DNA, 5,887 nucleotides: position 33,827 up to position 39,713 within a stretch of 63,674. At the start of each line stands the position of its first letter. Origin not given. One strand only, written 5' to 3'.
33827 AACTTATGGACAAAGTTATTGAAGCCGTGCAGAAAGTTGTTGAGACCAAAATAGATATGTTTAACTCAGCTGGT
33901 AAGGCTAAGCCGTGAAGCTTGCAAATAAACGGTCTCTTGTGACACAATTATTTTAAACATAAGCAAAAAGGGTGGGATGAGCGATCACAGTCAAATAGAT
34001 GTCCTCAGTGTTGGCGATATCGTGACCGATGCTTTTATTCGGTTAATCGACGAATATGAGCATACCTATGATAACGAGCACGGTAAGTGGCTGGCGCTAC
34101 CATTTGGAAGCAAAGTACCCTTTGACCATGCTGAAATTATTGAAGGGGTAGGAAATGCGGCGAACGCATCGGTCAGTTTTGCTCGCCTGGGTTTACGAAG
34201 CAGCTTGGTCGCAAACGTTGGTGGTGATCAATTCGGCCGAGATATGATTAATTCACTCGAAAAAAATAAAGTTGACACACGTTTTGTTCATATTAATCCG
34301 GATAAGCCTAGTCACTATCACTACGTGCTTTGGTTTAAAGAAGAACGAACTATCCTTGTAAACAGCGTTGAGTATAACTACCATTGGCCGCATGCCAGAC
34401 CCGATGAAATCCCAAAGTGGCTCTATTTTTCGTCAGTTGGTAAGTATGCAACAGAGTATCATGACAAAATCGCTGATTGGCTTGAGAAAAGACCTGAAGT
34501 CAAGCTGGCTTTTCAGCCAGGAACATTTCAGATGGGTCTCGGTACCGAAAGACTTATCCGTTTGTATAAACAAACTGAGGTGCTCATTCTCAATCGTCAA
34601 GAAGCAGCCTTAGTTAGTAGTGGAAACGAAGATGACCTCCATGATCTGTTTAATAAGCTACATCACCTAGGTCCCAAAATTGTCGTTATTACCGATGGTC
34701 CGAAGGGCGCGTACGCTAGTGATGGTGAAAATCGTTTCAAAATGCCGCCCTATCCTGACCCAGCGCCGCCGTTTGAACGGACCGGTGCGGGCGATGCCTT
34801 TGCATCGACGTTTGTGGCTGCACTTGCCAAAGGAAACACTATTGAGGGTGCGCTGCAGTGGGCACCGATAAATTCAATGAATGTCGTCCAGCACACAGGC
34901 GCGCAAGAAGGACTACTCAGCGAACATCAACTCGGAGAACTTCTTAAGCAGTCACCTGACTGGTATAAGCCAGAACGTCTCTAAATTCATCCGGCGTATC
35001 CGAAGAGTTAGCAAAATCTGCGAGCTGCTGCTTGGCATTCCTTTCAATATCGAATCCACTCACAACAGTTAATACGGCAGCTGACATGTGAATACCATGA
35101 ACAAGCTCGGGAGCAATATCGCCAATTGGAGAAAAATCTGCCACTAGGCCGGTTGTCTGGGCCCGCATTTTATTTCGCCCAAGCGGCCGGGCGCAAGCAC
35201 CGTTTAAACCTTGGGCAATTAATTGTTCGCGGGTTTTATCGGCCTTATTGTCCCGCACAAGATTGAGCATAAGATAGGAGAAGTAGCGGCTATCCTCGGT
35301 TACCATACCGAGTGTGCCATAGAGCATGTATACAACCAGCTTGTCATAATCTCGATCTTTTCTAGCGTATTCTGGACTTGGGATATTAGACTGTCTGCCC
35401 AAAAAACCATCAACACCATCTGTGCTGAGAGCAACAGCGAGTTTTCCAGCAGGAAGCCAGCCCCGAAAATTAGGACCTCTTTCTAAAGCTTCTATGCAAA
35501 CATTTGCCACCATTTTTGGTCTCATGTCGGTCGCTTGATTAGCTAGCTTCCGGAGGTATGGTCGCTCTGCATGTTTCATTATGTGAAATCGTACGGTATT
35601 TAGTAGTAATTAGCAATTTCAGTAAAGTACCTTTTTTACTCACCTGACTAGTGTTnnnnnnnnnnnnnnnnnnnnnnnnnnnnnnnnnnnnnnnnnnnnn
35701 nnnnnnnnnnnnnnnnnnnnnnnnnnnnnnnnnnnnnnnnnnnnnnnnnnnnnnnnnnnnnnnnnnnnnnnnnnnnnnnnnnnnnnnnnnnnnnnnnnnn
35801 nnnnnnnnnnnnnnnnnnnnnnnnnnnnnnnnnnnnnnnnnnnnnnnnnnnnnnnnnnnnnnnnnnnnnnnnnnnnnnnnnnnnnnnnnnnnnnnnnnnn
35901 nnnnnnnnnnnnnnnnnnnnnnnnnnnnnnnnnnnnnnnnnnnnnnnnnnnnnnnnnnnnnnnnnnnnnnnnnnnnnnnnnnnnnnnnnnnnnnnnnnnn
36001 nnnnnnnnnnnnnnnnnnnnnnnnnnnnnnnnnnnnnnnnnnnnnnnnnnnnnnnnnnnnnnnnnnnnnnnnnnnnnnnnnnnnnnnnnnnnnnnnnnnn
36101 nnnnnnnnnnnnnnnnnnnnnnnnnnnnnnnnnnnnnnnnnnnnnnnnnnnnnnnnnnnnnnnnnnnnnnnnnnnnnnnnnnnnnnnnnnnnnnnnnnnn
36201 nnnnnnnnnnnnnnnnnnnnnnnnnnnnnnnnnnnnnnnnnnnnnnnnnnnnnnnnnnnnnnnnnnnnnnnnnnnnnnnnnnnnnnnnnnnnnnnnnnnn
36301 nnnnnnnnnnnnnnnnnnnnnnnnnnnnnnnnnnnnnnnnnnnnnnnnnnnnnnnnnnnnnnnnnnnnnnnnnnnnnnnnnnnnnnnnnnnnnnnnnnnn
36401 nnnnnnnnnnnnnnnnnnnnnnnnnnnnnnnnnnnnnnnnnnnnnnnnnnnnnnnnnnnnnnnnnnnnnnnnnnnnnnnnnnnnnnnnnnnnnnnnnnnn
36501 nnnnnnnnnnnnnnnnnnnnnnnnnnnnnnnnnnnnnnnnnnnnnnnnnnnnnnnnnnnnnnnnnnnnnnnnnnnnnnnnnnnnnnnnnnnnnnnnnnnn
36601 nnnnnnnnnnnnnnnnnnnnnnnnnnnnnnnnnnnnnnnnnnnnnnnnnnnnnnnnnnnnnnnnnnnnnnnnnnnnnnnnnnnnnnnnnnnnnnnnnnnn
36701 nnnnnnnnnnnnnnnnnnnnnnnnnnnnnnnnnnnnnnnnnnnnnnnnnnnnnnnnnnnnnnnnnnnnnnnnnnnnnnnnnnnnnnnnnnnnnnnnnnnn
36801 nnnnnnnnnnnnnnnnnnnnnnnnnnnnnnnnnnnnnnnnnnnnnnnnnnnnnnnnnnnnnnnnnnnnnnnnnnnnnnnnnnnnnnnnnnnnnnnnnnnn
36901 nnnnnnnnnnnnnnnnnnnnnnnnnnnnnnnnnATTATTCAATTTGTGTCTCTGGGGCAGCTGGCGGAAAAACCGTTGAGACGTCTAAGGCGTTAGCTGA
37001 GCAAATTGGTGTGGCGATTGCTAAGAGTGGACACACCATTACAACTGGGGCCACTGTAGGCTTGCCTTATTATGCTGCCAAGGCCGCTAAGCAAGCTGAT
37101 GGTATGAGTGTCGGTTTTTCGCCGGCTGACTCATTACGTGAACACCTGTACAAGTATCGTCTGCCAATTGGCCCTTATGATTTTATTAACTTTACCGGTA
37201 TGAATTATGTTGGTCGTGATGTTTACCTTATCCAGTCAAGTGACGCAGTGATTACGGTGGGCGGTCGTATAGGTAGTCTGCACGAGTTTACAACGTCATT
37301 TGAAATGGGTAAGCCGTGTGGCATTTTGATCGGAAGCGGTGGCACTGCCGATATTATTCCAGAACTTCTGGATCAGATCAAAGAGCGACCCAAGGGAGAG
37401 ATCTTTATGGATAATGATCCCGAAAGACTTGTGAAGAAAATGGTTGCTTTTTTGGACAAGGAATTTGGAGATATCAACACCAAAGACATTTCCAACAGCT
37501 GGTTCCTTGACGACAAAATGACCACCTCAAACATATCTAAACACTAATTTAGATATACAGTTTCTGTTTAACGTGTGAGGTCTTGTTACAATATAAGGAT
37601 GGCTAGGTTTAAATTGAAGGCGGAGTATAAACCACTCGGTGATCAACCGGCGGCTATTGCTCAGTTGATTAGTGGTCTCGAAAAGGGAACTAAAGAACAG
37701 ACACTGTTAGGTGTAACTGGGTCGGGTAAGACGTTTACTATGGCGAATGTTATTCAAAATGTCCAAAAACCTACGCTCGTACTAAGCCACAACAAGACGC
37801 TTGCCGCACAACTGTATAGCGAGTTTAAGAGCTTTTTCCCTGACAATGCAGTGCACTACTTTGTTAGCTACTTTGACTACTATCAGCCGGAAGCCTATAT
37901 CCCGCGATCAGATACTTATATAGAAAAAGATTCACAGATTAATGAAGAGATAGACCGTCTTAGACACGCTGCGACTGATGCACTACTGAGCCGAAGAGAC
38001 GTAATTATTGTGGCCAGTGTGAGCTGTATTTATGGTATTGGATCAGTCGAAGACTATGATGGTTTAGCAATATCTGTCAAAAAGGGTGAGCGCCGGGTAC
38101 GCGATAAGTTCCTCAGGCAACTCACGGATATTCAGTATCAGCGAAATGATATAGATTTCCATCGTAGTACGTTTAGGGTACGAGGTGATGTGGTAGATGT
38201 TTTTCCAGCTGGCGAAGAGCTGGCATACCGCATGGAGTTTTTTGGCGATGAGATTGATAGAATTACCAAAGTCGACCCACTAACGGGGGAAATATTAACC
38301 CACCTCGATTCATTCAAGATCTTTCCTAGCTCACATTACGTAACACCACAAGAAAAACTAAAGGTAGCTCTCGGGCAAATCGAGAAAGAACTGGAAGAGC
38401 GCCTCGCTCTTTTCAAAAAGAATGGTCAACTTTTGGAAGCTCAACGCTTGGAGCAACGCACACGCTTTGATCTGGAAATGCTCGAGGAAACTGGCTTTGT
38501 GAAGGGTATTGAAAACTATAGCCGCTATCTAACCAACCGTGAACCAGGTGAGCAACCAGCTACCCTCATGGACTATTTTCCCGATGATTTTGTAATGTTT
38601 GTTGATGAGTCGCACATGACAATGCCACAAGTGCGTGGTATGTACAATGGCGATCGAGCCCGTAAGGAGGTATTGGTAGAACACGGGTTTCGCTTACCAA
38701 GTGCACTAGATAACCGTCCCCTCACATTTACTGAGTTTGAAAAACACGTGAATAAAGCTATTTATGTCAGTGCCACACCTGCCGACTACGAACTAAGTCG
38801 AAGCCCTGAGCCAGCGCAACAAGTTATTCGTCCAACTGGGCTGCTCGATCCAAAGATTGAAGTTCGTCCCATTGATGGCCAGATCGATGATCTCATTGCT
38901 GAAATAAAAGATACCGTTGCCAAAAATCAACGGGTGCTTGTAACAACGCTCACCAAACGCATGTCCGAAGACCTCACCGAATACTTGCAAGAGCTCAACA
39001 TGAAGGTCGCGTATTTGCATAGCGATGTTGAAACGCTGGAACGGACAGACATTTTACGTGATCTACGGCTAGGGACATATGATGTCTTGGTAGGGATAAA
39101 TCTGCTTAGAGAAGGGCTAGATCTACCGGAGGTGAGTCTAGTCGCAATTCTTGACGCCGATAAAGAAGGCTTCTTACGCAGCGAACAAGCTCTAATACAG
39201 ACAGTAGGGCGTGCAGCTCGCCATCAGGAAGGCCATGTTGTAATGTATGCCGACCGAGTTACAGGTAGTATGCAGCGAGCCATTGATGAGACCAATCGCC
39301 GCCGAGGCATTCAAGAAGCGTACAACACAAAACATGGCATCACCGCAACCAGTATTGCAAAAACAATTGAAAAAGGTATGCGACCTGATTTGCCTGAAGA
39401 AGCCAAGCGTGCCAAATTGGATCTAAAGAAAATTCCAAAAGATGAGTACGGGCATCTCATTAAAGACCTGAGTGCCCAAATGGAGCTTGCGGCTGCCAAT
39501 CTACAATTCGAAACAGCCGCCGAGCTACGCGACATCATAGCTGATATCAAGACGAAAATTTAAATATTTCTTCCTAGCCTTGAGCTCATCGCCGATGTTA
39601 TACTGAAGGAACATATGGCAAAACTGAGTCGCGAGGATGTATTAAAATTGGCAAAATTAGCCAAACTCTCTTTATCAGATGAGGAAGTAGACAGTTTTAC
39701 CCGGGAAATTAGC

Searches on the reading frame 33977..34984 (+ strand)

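Call 87: search_protein_families(library=pfam, proteins=[window:33977-34984:+], max_evalue=0.00001)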
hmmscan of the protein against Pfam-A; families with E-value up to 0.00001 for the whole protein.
window:33977-34984:+ (335 aa): 1 family
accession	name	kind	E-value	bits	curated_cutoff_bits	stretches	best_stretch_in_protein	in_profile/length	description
PF00294.29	PfkB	-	1.7e-34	120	25.8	1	59-312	37-298/302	pfkB family carbohydrate kinase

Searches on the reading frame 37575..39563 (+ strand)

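Call 87: search_protein_families(library=pfam, proteins=[window:37575-39563:+], max_evalue=0.00001)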
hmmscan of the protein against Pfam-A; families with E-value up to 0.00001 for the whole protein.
window:37575-39563:+ (662 aa): 6 families
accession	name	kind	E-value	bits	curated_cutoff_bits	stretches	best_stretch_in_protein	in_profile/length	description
PF17757.6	UvrB_inter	-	1.4e-32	112.1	22.9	1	166-255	1-91/91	UvrB interaction domain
PF12344.14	UvrB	-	1.6e-21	76.3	27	1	557-598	1-42/43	Ultra-violet resistance protein B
PF00271.37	Helicase_C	-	6.6e-21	75.1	23.5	1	438-550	4-109/110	Helicase conserved C-terminal domain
PF04851.21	ResIII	-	3.1e-12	47.1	22.5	1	19-94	3-83/164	Type III restriction enzyme, res subunit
PF02151.25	UVR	-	4.8e-08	33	21.5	1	628-659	3-34/36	UvrB/uvrC motif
PF00270.35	DEAD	-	9e-06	26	26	0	24-90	4-71/167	DEAD/DEAH box helicase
